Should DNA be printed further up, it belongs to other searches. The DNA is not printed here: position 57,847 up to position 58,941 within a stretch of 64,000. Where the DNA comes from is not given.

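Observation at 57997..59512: HEPN (Ymh-family) protein followed by an AT-rich membrane protein: candidate defense / abortive-infection pair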

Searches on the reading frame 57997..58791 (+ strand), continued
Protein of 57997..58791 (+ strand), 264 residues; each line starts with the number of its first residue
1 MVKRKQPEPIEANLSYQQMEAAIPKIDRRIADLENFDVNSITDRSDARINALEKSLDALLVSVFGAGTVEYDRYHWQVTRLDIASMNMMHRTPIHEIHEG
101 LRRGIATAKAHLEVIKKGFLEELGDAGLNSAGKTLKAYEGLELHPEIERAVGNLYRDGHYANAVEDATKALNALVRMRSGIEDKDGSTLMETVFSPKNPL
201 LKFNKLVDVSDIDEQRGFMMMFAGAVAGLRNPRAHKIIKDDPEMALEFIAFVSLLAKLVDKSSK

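Call 62: fold_search(model_id=the predicted structure, library=pdb)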
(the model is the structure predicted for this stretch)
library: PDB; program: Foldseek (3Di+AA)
matches with E <= 10: 52; with E <= 0.001: 0
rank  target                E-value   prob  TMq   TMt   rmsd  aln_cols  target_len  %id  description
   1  8q4l_A                1.5e+00  0.08  0.16  0.10  23.7       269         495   10  GBP1 bound by 14-3-3sigma (released 2023-10-11)
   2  8g9j                  1.6e+00  0.11  0.18  0.22  21.0       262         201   16  Geometrically programmable nanomaterial construction using regularized protein building blocks (released 2024-03-13)
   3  6z0c_A                1.7e+00  0.08  0.17  0.19  28.8       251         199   10  Structure of in silico modelled artificial Maquette-3 protein (released 2021-03-17)
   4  6xf1_C                2.1e+00  0.06  0.17  0.19  19.8       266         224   12  Nesprin-2G(aa1425-1649)-FHOD1(aa1-339) complex, H. sapiens (released 2021-02-03)
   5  6z0c_C                2.4e+00  0.08  0.18  0.21  28.7       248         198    9  Structure of in silico modelled artificial Maquette-3 protein (released 2021-03-17)
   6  1f5n                  2.5e+00  0.06  0.16  0.09  23.7       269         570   10  HUMAN GUANYLATE BINDING PROTEIN-1 IN COMPLEX WITH THE GTP ANALOGUE, GMPPNP. (released 2000-09-27)
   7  6k1z                  2.8e+00  0.05  0.16  0.10  24.1       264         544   12  Crystal structure of farnesylated hGBP1 (released 2019-06-12)
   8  6vp9_B                3.3e+00  0.05  0.14  0.05  29.3       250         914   10  Cryo-EM structure of human NatB complex (released 2020-09-23)
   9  6q4s                  3.3e+00  0.04  0.15  0.13  23.6       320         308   13  Crystal structure of a-eudesmol synthase (released 2018-12-19)
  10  1dg3                  3.3e+00  0.04  0.14  0.09  23.9       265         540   11  STRUCTURE OF HUMAN GUANYLATE BINDING PROTEIN-1 IN NUCLEOTIDE FREE FORM (released 2000-10-11)
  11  6w2v_B                3.9e+00  0.06  0.17  0.19  20.8       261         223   13  Junction 23, DHR14-DHR18 (released 2020-04-15)
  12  7ajl_BBB              3.9e+00  0.02  0.12  0.11  27.6       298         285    9  Cyrstal structure of CYRI-B/Fam49B (released 2020-11-18)
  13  6n1g_A                4.1e+00  0.04  0.15  0.15  27.6       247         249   10  Crystal structure of Aquaglyceroporin AQP7 (released 2019-11-13)
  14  1ufb_A                4.5e+00  0.23  0.25  0.46  11.3       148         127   15  Crystal structure of TT1696 from Thermus thermophilus HB8 (released 2003-11-28)
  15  3at7_A                4.7e+00  0.08  0.24  0.25  24.2       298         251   11  Crystal structure of bacterial cell-surface alginate-binding protein Algp7 (released 2011-02-23)
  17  3o10_A                5.1e+00  0.30  0.28  0.48   9.3       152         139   12  Crystal structure of the HEPN domain from human sacsin (released 2011-03-30)
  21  1wol                  5.9e+00  0.15  0.24  0.43  10.2       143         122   13  Crystal Structure of ST0689, an archaeal HEPN homologue (released 2005-11-22)
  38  2hsb                  8.1e+00  0.10  0.18  0.35  11.7       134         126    9  Crystal structure of a hepn domain containing protein (af_0298) from archaeoglobus fulgidus at 1.95 A resolution (released 2006-08-15)
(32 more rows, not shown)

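Call 67: find_encoding_contigs(protein=window:57997-58791:+, flank=10000, max_places=6)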
Protein window:57997-58791:+ (264 aa): 1 contig read that carries it; 1 place shown.
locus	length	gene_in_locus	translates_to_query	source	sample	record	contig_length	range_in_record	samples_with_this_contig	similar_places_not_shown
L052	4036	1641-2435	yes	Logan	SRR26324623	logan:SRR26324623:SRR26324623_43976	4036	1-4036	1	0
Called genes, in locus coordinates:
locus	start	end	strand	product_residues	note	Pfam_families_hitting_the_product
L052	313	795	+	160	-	-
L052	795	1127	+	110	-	-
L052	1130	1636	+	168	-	-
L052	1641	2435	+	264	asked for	PF09509:Hypoth_Ymh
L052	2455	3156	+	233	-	-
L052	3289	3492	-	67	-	PF13443:HTH_26, PF01381:HTH_3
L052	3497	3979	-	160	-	PF11188:DUF2975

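Call 68: search_protein_families(library=padloc, alignment_id=A6, max_evalue=0.00001)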
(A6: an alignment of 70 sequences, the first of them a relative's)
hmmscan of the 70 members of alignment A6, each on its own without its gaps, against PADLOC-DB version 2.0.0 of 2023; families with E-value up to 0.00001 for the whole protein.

A. member 1, L009:3701-4039:- (112 aa): 0 families

B. families by the number of members that match (of 70 scanned): 132 families (the first 25 are shown)
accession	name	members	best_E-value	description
PDLC03418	REase_II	3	2.2e-81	Type II restriction enzyme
PDLC03877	NsnA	3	2.8e-25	-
PDLC04027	PD-T4-2_A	3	5.7e-14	-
PDLC03297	MTase_II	2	1.7e-116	Type II methyltransferase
PDLC04843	PDC-S05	2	3e-93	-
PDLC04864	PDC-S05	2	4.7e-84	-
PDLC04853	PDC-S05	2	6.3e-79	-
PDLC04851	PDC-S05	2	7.9e-69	-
PDLC04852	PDC-S05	2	5.6e-63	-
PDLC04868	PDC-S05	2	2.6e-60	-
PDLC04871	PDC-S05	2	1.5e-54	-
PDLC04876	PDC-S05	2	1.4e-41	-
PDLC04870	PDC-S05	2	1.7e-35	-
PDLC04941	PDC-S16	2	2.5e-22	-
PDLC04942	PDC-S16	2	1.9e-20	-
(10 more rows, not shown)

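Call 69: search_protein_families(library=padloc, alignment_id=A7, max_evalue=0.00001)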
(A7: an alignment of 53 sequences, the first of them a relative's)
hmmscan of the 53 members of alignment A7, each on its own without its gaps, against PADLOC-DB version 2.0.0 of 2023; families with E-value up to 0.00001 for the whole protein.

A. member 1, L009:5798-6211:+ (137 aa): 0 families

B. families by the number of members that match (of 53 scanned): 60 families (the first 25 are shown)
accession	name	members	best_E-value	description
PDLC03243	MTase_II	1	3.3e-92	Type II methyltransferase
PDLC00028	DruM2|DruM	1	4.1e-88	DNA cytosine methylase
PDLC03272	MTase_II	1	1.5e-49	Type II methyltransferase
PDLC04135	mad3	1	3.6e-37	mads_3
PDLC03378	MTase_II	1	1.4e-34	Type II methyltransferase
PDLC03234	MTase_II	1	6.4e-29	Type II methyltransferase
PDLC02653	DrmMII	1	1.3e-28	DrmMII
PDLC03242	MTase_II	1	1.8e-26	Type II methyltransferase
PDLC00027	DruM2|DruM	1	2.3e-26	DNA cytosine methylase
PDLC03734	oMTase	1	1e-25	orphan methyltransferase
PDLC00026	DruM2|DruM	1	2e-24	DNA cytosine methylase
PDLC03324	MTase_II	1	5.1e-24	Type II methyltransferase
PDLC03326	MTase_II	1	8.3e-24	Type II methyltransferase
PDLC00031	DruM2|DruM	1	2.5e-23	DNA cytosine methylase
PDLC04941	PDC-S16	1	1.1e-22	-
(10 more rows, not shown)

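Call 79: search_protein_families(library=phrogs, proteins=[window:57997-58791:+], max_evalue=0.01)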
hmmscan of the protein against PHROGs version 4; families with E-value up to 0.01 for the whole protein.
window:57997-58791:+ (264 aa): 1 family
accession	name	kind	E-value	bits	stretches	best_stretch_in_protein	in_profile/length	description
phrog_6297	-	unknown function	5.9e-09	36.4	1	139-261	134-260/268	-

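Call 82: search_dna_similar(query=window:57997-58791:+, collection=plasmids, mode=protein, max_rows=15)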
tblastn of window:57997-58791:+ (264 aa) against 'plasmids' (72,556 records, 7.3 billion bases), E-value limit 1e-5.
Records with a match: 135; places in all: 140; records where one place covers at least 80% of the query: 1.
Best place of each record, by identity: <60% 135.
By first word of the organism name: Streptomyces 35; Klebsiella 22; Agrobacterium 15; Raoultella 6; Leptospira 5; Cupriavidus 5; Rhizobium 4; Rhodococcus 3; Salmonella 3; Roseibium 3; and 26 more.
By predicted mobility (MOB-suite, as given by PLSDB): non-mobilizable 59; conjugative 59; mobilizable 17.
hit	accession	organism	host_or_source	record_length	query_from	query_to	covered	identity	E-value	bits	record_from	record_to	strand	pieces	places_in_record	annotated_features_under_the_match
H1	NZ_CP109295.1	Streptomyces albidoflavus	-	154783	36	264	87%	29.1%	3e-8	62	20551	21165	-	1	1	TIGR02391 family protein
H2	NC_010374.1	Methylobacterium sp. 4-46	-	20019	91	260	64%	31.7%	8e-6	54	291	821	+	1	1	TIGR02391 family protein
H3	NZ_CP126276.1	Curtobacterium sp. MCBD17_003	-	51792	98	263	63%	28.2%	1e-8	63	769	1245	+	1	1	TIGR02391 family protein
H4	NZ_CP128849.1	Streptomyces flavofungini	pure culture,Pear garden topsoil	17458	118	262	55%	31.8%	6e-8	61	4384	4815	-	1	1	TIGR02391 family protein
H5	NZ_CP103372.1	Massilia sp. H6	Whole genome of bacteria,soil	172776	127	259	50%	34.6%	2e-13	77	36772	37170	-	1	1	TIGR02391 family protein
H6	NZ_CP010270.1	Paenibacillus polymyxa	-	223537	143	260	45%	38.7%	1e-9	66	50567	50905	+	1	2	TIGR02391 family protein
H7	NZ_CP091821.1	Streptomyces sp. NBU3104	mixed culture,sponge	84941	118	262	55%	31.3%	2e-7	59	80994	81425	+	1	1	TIGR02391 family protein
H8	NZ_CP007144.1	Hymenobacter swuensis DY53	-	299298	142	262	46%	37.4%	2e-18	92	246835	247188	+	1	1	TIGR02391 family protein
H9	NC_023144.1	Rhodococcus pyridinivorans SB3094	-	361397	117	262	55%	30.9%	2e-9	65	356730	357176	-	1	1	TIGR02391 family protein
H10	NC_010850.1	Rhodococcus sp. NS1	-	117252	117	262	55%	30.9%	4e-9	64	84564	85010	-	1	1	TIGR02391 family protein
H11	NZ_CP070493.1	Methylococcus sp. EFPC2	pure culture,stream biofilm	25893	143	260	45%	37.5%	4e-9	64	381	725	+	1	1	TIGR02391 family protein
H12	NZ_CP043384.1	Enterobacter hormaechei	Homo sapiens,pure culture,blood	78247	125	264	53%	31.5%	2e-9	65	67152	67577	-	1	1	TIGR02391 family protein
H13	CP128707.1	Klebsiella pneumoniae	Homo sapiens,blood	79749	125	264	53%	31.5%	2e-9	65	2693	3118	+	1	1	TIGR02391 family protein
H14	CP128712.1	Klebsiella pneumoniae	Homo sapiens,bile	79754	125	264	53%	31.5%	2e-9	65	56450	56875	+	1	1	TIGR02391 family protein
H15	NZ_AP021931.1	Klebsiella pneumoniae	-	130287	125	264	53%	31.5%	2e-9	65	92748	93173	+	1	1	TIGR02391 family protein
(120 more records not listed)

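Call 83: search_dna_similar(query=window:57997-58791:+, collection=phages, mode=protein, max_rows=10)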
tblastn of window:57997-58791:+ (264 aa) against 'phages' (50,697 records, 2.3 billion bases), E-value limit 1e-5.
Records with a match: 2; places in all: 2; records where one place covers at least 80% of the query: 0.
Best place of each record, by identity: <60% 2.
By first word of the organism name: Escherichia 1; Klebsiella 1.
By host as written in the record: Escherichia coli 1; Klebsiella pneumoniae 1.
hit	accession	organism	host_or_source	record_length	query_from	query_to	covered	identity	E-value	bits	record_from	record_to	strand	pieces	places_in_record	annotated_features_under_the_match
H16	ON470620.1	Escherichia phage vB_EcoM-813R9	Escherichia coli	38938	146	261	44%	30.2%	2e-10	67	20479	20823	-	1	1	Hypoth_Ymh domain-containing protein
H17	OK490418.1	Klebsiella phage Kp4865-2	Klebsiella pneumoniae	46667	146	261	44%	30.2%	2e-10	67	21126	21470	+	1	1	record has no annotation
